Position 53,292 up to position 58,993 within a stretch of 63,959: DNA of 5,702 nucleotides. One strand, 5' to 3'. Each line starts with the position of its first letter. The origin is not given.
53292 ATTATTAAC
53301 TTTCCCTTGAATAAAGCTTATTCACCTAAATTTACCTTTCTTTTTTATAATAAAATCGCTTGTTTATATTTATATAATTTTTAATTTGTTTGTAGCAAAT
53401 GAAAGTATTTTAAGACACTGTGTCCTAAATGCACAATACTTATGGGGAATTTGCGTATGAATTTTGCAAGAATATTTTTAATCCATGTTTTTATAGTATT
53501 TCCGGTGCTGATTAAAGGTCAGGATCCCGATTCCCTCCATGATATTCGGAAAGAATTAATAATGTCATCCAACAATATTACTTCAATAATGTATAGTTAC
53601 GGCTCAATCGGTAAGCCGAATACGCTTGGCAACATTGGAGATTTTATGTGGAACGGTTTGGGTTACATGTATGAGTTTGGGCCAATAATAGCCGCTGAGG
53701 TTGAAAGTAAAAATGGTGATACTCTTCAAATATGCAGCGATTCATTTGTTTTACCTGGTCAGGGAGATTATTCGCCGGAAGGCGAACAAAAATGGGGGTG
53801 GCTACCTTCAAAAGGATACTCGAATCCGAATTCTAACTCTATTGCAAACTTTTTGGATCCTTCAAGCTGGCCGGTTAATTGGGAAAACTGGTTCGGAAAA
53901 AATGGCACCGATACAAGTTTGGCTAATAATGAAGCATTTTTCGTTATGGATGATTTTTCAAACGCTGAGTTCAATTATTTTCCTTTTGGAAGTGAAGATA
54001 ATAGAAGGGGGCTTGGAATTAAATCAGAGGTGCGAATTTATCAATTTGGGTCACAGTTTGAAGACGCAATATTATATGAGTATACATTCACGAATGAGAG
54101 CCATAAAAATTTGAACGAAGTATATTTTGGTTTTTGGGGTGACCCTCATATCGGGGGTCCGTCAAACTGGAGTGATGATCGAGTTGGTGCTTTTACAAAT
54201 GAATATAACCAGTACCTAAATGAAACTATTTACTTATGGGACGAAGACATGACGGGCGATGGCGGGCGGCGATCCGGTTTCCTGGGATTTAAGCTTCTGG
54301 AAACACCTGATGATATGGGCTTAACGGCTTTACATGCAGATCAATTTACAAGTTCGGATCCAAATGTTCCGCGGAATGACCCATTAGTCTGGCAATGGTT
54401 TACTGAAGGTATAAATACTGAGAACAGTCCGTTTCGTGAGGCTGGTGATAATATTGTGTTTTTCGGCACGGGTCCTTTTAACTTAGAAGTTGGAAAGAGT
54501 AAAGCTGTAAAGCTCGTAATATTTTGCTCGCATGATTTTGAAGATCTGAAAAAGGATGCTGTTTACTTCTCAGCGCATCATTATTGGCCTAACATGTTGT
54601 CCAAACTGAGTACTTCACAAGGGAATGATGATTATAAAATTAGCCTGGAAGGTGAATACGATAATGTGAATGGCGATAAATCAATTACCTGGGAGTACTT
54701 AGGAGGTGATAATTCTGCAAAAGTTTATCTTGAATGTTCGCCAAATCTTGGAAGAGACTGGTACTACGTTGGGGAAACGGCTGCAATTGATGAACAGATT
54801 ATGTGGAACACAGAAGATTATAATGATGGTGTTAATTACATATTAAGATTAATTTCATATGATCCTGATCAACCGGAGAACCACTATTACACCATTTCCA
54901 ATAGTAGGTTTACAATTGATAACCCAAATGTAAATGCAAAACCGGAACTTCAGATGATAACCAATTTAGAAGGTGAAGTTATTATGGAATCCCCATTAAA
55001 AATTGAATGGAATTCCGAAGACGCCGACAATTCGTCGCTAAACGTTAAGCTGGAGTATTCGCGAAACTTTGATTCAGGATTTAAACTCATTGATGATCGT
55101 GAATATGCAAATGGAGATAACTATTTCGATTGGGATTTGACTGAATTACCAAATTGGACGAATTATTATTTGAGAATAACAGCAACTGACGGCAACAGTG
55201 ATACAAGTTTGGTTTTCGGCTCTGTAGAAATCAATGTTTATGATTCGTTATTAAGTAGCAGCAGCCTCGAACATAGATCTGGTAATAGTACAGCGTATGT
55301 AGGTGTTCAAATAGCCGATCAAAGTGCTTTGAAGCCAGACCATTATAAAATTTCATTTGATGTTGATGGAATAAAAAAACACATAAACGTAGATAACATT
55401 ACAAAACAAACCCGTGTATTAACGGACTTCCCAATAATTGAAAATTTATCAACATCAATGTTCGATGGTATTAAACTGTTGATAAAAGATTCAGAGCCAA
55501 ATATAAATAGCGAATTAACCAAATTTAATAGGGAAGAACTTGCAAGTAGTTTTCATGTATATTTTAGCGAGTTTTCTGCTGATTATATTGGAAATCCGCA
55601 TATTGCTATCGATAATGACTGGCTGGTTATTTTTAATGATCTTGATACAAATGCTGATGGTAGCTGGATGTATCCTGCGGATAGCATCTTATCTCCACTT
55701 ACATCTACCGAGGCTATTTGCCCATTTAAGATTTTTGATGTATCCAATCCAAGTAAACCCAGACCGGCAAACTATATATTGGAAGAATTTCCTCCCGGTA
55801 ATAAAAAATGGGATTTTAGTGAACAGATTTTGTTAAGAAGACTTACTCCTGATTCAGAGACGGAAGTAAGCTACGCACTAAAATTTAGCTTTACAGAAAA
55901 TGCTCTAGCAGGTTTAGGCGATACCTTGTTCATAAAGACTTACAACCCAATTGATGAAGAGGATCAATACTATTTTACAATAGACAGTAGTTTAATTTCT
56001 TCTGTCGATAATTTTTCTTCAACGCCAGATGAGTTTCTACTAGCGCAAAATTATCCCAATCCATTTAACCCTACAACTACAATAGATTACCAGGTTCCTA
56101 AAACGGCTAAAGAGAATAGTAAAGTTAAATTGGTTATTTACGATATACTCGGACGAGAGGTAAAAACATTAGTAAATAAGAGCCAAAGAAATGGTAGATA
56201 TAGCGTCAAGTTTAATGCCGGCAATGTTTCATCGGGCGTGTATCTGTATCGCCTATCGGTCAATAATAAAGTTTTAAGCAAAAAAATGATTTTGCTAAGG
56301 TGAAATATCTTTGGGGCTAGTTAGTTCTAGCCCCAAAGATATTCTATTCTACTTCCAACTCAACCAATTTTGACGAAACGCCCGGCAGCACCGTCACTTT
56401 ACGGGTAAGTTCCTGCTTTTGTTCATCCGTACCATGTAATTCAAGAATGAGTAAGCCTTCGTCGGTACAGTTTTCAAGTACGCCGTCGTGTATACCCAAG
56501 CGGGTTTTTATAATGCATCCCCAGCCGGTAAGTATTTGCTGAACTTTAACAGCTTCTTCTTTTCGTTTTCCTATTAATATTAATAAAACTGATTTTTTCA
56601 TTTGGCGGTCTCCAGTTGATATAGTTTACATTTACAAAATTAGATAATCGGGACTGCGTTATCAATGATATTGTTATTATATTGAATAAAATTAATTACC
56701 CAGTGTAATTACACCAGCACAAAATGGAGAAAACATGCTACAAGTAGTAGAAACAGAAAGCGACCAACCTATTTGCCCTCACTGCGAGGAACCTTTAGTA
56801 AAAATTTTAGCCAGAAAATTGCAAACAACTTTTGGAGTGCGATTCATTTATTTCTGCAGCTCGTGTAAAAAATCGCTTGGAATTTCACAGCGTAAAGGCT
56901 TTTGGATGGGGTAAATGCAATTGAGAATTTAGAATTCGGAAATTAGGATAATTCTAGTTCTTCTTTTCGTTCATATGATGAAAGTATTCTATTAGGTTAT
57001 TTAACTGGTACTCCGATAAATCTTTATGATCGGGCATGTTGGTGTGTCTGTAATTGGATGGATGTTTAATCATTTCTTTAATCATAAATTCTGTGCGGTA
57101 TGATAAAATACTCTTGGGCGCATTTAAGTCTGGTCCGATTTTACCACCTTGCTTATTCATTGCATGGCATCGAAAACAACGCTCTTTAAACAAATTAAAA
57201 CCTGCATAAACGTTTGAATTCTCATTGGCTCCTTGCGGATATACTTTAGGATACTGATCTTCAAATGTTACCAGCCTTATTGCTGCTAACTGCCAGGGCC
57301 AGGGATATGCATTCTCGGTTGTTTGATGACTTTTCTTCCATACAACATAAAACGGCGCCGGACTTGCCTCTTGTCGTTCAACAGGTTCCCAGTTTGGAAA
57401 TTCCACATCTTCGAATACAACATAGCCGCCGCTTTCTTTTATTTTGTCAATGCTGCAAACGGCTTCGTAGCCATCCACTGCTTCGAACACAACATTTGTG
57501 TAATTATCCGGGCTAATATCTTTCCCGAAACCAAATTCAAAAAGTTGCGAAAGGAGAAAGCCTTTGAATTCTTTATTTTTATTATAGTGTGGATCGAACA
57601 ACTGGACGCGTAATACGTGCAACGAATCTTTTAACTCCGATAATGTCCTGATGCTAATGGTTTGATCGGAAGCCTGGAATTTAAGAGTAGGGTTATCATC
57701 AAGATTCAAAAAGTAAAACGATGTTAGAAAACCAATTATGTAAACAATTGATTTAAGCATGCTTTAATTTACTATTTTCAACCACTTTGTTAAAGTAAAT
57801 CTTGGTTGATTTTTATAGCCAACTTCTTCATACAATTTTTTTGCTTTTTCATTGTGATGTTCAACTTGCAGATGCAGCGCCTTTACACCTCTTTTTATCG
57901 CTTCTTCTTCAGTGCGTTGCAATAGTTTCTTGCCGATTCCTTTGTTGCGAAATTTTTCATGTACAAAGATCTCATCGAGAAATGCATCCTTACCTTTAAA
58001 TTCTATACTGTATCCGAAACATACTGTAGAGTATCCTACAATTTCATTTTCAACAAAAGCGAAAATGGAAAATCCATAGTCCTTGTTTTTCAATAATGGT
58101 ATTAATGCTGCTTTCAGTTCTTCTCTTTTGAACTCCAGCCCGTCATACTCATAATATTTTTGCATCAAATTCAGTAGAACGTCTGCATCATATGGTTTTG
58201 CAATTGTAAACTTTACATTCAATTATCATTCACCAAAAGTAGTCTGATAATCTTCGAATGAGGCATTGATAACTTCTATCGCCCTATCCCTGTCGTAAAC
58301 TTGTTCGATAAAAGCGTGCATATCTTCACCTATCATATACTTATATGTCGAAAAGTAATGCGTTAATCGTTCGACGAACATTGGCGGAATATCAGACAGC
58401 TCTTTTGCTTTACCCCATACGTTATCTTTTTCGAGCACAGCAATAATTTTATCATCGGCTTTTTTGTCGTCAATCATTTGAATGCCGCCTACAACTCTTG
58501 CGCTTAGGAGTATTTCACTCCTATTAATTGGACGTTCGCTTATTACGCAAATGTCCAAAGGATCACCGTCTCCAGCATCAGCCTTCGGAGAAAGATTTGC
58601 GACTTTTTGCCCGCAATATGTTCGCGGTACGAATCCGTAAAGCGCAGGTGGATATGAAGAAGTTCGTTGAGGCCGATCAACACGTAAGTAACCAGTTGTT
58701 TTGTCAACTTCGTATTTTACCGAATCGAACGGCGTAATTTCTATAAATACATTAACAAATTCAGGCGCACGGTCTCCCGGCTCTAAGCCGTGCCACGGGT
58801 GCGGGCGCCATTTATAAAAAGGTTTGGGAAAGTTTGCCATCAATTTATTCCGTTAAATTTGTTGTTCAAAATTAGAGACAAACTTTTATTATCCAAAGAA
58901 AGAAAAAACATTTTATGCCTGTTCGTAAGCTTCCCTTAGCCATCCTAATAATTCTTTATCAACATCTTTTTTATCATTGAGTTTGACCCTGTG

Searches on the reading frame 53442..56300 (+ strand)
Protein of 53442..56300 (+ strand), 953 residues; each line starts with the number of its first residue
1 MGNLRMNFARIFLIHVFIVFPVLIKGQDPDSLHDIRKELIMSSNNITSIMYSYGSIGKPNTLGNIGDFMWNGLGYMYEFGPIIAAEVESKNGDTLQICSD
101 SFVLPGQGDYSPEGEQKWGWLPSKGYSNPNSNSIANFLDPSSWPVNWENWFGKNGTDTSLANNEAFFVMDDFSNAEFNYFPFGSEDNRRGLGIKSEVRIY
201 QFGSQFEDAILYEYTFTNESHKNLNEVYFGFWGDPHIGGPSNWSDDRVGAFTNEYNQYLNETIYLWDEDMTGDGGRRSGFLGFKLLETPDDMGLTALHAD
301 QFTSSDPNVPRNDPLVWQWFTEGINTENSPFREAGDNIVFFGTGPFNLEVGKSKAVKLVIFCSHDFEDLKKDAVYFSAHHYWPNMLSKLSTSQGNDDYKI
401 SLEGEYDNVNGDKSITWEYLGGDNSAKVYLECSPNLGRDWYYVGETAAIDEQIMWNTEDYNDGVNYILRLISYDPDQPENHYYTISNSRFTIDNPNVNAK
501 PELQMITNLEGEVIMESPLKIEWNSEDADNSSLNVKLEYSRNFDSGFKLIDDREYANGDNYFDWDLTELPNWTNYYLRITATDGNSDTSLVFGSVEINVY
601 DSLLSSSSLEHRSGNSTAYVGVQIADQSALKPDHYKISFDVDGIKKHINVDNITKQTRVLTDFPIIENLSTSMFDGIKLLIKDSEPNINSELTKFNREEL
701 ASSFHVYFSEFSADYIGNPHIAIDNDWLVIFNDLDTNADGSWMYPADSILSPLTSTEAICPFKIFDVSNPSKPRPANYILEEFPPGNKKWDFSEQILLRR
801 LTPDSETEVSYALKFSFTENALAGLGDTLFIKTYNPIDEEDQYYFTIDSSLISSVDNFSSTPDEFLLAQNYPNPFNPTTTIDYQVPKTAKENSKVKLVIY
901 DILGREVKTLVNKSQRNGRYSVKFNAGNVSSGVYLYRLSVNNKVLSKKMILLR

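Call 22: search_protein_families(library=ncbifam, proteins=[window:53442-56300:+], max_evalue=0.001)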
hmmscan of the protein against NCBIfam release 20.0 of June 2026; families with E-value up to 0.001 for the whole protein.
window:53442-56300:+ (953 aa): 2 families
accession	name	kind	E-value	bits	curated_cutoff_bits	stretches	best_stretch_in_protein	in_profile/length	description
TIGR04183.1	Por_Secre_tail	domain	4.4e-10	39.4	23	1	871-950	2-70/72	T9SS type A sorting domain-containing protein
NF052323.1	T9SSA_dep_M6i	equivalog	1.1e-07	30.2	600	1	868-943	958-1029/1043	T9SS-dependent M6-like inactivated metalloprotease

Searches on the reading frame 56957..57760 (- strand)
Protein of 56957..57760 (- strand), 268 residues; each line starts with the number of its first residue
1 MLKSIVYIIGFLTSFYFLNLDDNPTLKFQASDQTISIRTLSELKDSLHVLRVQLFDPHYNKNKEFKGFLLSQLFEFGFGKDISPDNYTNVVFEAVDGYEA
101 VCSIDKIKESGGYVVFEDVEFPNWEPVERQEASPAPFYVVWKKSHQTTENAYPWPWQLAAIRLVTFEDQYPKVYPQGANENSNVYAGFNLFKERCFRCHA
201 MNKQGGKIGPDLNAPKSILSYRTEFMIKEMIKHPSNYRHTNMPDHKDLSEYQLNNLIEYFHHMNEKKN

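Call 22: search_protein_families(library=ncbifam, proteins=[window:56957-57760:-], max_evalue=0.001)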
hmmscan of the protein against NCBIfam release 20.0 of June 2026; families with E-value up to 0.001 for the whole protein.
window:56957-57760:- (268 aa): 5 families
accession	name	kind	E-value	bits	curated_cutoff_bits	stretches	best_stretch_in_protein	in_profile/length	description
TIGR02603.1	CxxCH_TIGR02603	domain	9.4e-07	28.9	68.15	1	184-231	3-48/134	putative heme-binding domain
TIGR00782.1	ccoP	equivalog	6.8e-06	25.6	179.95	1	179-266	198-284/285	cytochrome-c oxidase, cbb3-type subunit III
NF050122.1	bc1_QcrC_actin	exception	8.2e-05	22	200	1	179-266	131-214/253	cytochrome bc1 complex diheme cytochrome c subunit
TIGR04494.1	c550_PedF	equivalog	0.00023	21.1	122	1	163-247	30-113/133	cytochrome c-550 PedF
TIGR04485.1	thiosulf_SoxX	equivalog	0.00024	21.7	61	1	194-261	4-76/78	sulfur oxidation c-type cytochrome SoxX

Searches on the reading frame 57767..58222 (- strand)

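Call 22: search_protein_families(library=ncbifam, proteins=[window:57767-58222:-], max_evalue=0.001)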
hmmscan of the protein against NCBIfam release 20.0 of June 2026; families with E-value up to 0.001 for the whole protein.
window:57767-58222:- (152 aa): 22 families
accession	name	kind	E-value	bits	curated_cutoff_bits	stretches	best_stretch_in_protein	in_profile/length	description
NF002959.0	PRK03624.1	equivalog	3.4e-16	59.3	124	1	52-149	51-142/147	GNAT family acetyltransferase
TIGR01575.1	rimI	equivalog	9.9e-13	48.4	86.4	1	54-139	36-115/132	ribosomal protein S18-alanine N-acetyltransferase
NF000482.1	AAC_3_XI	exception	1.4e-10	41.2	300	1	60-138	56-134/148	aminoglycoside N-acetyltransferase AAC(3)-XI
NF053587.1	SpmdActasePaiA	equivalog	1.9e-09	37.5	250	1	53-137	62-148/172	spermidine/spermine N(1)-acetyltransferase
NF007025.1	PRK09491.1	equivalog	2.4e-09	37.3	173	1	79-138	62-121/145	ribosomal protein S18-alanine N-acetyltransferase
NF040501.1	resist_ArsN2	equivalog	2.6e-09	36.8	125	1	59-145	34-110/133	arsenic resistance N-acetyltransferase ArsN2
NF040503.1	resist_ArsN1a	equivalog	2.8e-08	33.6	170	1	48-138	46-135/159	arsinothricin resistance N-acetyltransferase ArsN1 family A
NF033083.0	AAC_3_I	equivalog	4.4e-08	33.4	200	1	32-138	30-136/145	AAC(3)-I family aminoglycoside N-acetyltransferase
NF043067.1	AAC_6p_group_E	equivalog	4.7e-08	33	140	1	42-141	31-132/140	aminoglycoside 6'-N-acetyltransferase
TIGR03103.1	trio_acet_GNAT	equivalog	1.1e-07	30.8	569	1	84-146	160-222/547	N-acetylglutaminylglutamine synthetase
NF007530.0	PRK10146.1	equivalog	4.6e-07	30.2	142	1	7-147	8-143/144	aminoalkylphosphonate N-acetyltransferase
NF041716.1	HxA_phane_GNAT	equivalog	1.8e-06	27.9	250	1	59-138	62-142/152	cyclophane-containing RiPP N-acetyltransferase HaaN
NF049894.1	CG3035_N_ac_Glu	equivalog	1.9e-05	24.1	280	1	85-141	238-294/300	N-acetylglutamate synthase, CG3035 family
TIGR03448.1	mycothiol_MshD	equivalog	2.9e-05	23.5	163.1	0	18-108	16-100/294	mycothiol synthase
TIGR03585.1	PseH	equivalog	3e-05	24.1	93.1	1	59-140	60-137/156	UDP-4-amino-4,6-dideoxy-N-acetyl-beta-L-altrosamine N-acetyltransferase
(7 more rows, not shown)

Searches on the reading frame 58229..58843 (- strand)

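Call 22: search_protein_families(library=ncbifam, proteins=[window:58229-58843:-], max_evalue=0.001)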
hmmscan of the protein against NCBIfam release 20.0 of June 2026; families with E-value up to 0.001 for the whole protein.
window:58229-58843:- (205 aa): 3 families
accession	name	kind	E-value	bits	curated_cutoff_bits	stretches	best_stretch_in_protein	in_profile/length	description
NF001886.0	PRK00642.1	equivalog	1.3e-87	292.7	247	1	8-204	4-206/208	inorganic pyrophosphatase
NF002317.0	PRK01250.1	equivalog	1.6e-29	103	200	1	21-200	7-174/176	inorganic diphosphatase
NF002578.0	PRK02230.1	equivalog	2.7e-24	85.7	246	1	30-190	6-151/185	inorganic pyrophosphatase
